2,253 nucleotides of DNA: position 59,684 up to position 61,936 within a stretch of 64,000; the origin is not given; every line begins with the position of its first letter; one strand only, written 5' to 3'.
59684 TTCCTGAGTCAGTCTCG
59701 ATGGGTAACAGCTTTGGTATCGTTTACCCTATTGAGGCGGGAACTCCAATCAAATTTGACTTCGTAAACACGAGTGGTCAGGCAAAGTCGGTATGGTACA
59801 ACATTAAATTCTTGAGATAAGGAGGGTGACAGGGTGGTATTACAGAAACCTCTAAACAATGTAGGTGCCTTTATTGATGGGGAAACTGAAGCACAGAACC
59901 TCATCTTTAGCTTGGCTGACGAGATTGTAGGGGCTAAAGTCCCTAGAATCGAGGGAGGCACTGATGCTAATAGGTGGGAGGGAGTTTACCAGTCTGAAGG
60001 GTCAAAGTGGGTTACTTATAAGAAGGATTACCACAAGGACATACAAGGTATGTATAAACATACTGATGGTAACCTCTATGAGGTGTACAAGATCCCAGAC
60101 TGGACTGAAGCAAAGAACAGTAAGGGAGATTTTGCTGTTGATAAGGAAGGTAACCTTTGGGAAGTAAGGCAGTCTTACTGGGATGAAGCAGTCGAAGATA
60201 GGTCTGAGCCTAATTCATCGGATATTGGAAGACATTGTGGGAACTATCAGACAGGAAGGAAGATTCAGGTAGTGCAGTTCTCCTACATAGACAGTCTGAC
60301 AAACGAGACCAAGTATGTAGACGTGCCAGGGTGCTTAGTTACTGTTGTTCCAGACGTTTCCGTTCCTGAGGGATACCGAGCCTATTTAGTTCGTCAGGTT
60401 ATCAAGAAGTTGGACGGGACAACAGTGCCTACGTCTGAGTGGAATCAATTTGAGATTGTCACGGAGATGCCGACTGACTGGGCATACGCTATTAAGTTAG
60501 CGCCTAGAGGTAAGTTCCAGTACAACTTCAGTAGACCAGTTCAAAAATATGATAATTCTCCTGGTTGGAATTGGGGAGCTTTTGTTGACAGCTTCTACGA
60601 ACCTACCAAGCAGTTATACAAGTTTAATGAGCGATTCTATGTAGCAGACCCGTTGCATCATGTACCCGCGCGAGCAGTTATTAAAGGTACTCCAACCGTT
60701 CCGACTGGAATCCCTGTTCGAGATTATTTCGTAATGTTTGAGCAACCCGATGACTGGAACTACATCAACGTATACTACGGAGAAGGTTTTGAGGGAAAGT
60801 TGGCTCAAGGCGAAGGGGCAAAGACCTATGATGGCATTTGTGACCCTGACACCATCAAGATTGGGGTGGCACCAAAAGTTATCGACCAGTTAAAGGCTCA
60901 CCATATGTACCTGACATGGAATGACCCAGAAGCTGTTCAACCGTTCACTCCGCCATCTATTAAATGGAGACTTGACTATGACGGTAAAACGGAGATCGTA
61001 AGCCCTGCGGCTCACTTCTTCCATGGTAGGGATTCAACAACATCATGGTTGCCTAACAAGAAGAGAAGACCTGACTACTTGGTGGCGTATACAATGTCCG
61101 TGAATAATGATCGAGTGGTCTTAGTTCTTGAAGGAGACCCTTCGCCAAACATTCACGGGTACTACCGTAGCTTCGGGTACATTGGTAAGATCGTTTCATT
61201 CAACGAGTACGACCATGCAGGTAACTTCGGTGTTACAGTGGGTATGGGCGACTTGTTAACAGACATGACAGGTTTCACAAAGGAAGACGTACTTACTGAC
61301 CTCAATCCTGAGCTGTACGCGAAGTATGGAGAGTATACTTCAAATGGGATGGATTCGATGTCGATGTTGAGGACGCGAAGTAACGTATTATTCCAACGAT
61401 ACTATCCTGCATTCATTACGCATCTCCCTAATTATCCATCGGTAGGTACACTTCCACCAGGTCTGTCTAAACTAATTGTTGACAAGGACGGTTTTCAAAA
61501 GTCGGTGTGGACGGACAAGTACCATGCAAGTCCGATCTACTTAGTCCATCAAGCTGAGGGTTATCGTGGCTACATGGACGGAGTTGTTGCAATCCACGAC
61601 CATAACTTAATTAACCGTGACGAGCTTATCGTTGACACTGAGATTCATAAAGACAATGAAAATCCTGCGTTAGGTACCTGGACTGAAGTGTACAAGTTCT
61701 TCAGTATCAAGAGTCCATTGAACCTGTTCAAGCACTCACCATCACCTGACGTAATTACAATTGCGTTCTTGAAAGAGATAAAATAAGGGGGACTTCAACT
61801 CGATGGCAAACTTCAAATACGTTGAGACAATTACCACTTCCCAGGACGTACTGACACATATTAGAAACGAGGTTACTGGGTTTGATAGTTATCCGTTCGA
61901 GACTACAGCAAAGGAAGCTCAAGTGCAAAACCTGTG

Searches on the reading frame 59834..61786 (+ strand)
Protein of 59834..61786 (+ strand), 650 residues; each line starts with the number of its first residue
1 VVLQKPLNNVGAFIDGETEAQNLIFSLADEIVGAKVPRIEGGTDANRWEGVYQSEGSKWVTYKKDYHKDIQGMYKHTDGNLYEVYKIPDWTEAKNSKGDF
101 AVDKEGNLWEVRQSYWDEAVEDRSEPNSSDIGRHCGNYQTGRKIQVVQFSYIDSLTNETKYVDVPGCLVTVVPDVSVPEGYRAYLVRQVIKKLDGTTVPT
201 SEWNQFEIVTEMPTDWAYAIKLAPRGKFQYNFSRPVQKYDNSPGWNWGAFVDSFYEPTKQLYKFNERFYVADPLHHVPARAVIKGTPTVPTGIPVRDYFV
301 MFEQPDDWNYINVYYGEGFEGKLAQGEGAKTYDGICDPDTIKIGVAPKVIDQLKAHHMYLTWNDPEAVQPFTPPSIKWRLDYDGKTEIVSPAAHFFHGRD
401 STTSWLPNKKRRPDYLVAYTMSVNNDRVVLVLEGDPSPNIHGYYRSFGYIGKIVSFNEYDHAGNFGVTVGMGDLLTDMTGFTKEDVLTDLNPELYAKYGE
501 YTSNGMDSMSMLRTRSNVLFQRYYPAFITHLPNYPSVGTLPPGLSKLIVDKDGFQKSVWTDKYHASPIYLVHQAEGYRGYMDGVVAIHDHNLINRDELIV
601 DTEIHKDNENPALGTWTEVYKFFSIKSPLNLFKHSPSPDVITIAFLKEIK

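Call 11: search_protein_families(library=phrogs, proteins=[window:59834-61786:+], max_evalue=0.001)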
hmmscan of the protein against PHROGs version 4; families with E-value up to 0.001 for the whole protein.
window:59834-61786:+ (650 aa): 5 families
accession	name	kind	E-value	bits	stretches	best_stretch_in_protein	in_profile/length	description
phrog_11431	-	head and packaging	1.5e-20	74.4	1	412-623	303-490/578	virion structural protein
phrog_9485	-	head and packaging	1.6e-12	48.3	1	417-638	212-398/411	virion structural protein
phrog_35367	-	unknown function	1.7e-11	43.7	1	491-649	539-676/1106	-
phrog_9258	-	head and packaging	6.1e-10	39.2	1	413-626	211-432/469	virion structural protein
phrog_9130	-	head and packaging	2.4e-08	35.2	0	558-603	213-258/286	virion structural protein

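Call 12: search_protein_families(library=pfam, proteins=[window:59834-61786:+], max_evalue=0.01)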
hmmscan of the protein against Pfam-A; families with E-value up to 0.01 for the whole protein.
window:59834-61786:+ (650 aa): 0 families
